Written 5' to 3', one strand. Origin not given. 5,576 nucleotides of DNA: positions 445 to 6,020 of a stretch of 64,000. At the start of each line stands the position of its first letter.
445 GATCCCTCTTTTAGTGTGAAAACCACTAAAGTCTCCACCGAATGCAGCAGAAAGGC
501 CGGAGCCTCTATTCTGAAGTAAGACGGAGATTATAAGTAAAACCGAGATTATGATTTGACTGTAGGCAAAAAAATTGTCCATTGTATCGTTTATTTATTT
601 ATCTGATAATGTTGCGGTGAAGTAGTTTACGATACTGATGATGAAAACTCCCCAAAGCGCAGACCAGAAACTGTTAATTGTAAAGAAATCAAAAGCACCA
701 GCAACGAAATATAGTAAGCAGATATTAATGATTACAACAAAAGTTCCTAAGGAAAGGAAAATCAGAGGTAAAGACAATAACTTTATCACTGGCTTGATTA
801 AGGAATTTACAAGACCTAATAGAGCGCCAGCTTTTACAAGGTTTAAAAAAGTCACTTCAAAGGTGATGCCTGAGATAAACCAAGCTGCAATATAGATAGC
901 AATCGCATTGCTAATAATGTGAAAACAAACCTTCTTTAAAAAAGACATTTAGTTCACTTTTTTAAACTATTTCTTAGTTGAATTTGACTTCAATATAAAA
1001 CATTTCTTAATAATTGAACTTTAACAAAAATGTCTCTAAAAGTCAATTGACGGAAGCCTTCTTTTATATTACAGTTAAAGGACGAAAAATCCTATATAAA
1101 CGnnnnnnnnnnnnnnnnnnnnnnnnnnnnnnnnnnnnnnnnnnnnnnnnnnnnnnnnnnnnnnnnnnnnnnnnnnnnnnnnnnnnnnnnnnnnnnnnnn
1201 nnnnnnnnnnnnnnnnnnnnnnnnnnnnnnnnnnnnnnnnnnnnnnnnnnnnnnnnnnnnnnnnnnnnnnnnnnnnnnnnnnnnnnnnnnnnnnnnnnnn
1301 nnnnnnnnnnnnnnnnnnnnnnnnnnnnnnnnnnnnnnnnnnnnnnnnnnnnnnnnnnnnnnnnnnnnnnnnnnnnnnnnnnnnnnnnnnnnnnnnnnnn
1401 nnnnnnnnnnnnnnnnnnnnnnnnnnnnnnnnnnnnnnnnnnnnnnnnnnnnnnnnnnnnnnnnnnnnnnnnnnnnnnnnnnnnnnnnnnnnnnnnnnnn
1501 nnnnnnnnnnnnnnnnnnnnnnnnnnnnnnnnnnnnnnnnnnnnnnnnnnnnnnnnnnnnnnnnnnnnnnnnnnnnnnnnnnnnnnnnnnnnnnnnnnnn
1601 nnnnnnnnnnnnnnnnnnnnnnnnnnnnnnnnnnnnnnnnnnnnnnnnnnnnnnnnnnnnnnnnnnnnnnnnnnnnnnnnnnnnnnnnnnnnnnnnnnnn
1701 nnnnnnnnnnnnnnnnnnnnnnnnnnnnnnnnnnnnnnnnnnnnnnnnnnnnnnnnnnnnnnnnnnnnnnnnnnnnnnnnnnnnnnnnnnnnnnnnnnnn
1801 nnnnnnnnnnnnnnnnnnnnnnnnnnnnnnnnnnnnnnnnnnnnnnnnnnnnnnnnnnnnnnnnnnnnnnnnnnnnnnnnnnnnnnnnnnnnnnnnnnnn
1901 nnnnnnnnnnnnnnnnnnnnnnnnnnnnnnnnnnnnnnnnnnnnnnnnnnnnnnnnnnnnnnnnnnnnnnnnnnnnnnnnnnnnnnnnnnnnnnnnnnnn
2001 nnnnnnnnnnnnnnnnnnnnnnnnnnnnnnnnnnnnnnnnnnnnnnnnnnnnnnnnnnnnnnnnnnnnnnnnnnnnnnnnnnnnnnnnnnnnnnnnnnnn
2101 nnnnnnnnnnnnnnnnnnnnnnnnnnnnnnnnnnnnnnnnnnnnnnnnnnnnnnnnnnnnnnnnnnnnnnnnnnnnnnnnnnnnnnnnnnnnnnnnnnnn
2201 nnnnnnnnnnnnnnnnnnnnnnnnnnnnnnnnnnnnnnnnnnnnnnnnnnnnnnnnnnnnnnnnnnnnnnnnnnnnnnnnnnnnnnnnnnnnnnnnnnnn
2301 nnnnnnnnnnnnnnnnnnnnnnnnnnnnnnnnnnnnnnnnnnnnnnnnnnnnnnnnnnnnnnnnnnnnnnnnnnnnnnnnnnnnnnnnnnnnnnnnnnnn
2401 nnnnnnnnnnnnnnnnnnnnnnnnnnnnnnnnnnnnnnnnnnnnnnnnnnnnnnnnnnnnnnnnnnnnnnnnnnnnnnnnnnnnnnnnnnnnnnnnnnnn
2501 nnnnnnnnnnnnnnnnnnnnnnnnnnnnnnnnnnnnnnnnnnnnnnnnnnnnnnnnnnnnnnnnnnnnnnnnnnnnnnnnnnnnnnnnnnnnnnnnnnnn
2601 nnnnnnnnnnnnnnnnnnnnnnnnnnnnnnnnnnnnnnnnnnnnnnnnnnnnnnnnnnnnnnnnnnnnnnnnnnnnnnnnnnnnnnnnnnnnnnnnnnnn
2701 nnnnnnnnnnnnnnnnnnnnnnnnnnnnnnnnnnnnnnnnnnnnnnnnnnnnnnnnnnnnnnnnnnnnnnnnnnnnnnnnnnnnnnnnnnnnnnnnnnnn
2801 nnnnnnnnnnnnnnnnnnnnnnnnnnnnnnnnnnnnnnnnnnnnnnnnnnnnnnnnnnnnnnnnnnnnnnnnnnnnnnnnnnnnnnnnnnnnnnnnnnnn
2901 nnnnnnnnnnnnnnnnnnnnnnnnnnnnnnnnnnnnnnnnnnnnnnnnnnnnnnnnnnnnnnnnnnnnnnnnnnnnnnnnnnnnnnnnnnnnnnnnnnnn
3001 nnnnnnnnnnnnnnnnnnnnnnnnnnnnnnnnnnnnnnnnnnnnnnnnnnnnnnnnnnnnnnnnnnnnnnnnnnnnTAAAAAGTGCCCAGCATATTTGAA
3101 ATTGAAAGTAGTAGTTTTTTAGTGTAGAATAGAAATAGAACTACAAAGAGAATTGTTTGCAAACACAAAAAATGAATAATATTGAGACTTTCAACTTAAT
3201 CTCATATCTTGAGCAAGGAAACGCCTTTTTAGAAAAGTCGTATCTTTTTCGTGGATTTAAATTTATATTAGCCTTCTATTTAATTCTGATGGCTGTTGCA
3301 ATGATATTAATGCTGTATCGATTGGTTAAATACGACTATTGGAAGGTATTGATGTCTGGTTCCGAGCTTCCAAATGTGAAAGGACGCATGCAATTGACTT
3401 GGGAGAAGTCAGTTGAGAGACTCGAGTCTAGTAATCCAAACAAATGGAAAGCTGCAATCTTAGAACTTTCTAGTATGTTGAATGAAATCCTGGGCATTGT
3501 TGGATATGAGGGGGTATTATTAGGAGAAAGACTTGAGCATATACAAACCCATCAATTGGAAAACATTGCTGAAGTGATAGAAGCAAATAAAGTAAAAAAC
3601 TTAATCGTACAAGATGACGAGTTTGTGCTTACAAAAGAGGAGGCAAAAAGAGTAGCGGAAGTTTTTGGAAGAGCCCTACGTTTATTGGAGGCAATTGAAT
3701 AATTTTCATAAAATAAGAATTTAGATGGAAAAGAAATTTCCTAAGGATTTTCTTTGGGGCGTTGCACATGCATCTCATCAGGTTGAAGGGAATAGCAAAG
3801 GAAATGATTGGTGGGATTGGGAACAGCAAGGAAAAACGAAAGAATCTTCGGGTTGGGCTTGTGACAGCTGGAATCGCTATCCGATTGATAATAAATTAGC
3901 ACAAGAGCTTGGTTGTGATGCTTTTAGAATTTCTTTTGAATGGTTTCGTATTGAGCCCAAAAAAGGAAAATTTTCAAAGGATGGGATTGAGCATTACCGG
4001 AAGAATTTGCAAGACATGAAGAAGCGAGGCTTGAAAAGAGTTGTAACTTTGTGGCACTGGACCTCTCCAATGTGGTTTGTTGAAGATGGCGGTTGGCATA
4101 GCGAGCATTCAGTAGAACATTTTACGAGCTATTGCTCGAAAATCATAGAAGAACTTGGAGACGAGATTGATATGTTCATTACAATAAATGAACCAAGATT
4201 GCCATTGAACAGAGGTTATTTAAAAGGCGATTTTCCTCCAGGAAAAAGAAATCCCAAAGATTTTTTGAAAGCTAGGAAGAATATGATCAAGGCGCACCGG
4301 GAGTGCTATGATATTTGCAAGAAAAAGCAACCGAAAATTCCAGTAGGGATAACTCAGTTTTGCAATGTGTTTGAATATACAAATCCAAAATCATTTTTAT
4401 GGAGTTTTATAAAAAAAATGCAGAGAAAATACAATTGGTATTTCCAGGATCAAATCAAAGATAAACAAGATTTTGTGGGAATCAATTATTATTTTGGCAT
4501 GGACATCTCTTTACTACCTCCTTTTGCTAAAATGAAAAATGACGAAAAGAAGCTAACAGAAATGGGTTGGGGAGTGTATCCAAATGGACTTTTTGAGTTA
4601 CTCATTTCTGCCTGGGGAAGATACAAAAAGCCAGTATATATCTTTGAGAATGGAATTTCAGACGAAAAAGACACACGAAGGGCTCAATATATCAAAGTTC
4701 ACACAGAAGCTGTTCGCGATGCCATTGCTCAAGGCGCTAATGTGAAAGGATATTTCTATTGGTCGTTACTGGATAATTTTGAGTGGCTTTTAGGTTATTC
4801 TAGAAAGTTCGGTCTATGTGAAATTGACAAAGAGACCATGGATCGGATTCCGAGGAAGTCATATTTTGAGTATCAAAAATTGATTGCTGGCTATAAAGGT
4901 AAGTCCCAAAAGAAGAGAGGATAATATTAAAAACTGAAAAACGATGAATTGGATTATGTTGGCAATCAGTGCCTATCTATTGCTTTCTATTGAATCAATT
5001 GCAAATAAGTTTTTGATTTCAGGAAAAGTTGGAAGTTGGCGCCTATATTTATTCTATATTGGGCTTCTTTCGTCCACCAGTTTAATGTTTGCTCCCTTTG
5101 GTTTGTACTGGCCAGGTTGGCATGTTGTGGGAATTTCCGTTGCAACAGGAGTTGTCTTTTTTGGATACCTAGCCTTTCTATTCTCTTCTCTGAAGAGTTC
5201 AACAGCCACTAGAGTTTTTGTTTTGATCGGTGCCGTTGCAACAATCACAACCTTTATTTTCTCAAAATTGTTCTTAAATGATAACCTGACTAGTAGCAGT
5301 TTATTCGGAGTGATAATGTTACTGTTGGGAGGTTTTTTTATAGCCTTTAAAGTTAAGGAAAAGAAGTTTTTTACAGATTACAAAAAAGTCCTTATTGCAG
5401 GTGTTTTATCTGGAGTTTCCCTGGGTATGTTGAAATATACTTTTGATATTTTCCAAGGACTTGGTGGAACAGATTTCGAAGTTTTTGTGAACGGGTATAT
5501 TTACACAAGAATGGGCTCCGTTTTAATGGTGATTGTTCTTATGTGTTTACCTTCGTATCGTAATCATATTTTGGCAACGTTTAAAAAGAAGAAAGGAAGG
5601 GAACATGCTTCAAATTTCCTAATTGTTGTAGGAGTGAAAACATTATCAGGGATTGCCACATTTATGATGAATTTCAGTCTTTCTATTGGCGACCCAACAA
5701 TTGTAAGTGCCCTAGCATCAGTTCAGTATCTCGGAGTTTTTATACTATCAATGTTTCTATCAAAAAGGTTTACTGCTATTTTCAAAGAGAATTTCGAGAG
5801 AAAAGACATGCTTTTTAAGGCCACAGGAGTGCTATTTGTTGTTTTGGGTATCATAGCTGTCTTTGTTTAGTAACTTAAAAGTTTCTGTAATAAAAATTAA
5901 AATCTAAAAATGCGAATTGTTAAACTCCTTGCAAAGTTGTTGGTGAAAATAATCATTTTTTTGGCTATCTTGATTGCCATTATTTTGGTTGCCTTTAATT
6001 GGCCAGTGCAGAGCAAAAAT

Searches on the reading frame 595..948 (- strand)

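Call 65: search_protein_families(library=pfam, proteins=[window:595-948:-], max_evalue=0.0001)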
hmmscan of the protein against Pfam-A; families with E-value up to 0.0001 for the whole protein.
window:595-948:- (117 aa): 1 family
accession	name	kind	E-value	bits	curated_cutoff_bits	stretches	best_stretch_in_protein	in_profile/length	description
PF04020.18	Phage_holin_4_2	-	5.3e-22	78.8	28.8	1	7-110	3-105/105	Mycobacterial 4 TMS phage holin, superfamily IV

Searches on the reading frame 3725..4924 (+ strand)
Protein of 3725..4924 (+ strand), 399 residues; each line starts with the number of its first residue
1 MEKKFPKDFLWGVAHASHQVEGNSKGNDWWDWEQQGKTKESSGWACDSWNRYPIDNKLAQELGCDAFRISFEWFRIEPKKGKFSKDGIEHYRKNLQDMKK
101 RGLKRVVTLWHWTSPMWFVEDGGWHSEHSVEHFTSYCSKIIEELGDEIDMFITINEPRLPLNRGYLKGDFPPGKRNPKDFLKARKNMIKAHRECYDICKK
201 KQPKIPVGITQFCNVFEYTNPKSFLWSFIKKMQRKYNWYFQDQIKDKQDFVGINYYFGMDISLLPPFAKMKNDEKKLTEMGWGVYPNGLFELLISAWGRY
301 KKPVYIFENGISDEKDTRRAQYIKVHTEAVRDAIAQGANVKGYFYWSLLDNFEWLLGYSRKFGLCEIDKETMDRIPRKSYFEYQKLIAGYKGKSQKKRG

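Call 17: search_protein_families(library=pfam, proteins=[window:3725-4924:+], max_evalue=0.001)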
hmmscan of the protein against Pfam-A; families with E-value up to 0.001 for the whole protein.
window:3725-4924:+ (399 aa): 1 family
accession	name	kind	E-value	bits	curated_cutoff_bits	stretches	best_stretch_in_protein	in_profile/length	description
PF00232.24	Glyco_hydro_1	-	1.3e-86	291.3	22.6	2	2-215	2-224/453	Glycosyl hydrolase family 1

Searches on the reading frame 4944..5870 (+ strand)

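Call 17: search_protein_families(library=pfam, proteins=[window:4944-5870:+], max_evalue=0.001)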
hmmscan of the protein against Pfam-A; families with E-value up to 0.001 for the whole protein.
window:4944-5870:+ (308 aa): 1 family
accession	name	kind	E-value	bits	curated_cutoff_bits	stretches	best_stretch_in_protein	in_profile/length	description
PF00892.27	EamA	-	4.5e-05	24.2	28.2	1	2-134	2-134/135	EamA-like transporter family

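Call 72: search_protein_families(library=ncbifam, proteins=[window:4944-5870:+], max_evalue=0.001)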
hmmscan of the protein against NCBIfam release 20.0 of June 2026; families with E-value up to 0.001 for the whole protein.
window:4944-5870:+ (308 aa): 0 families
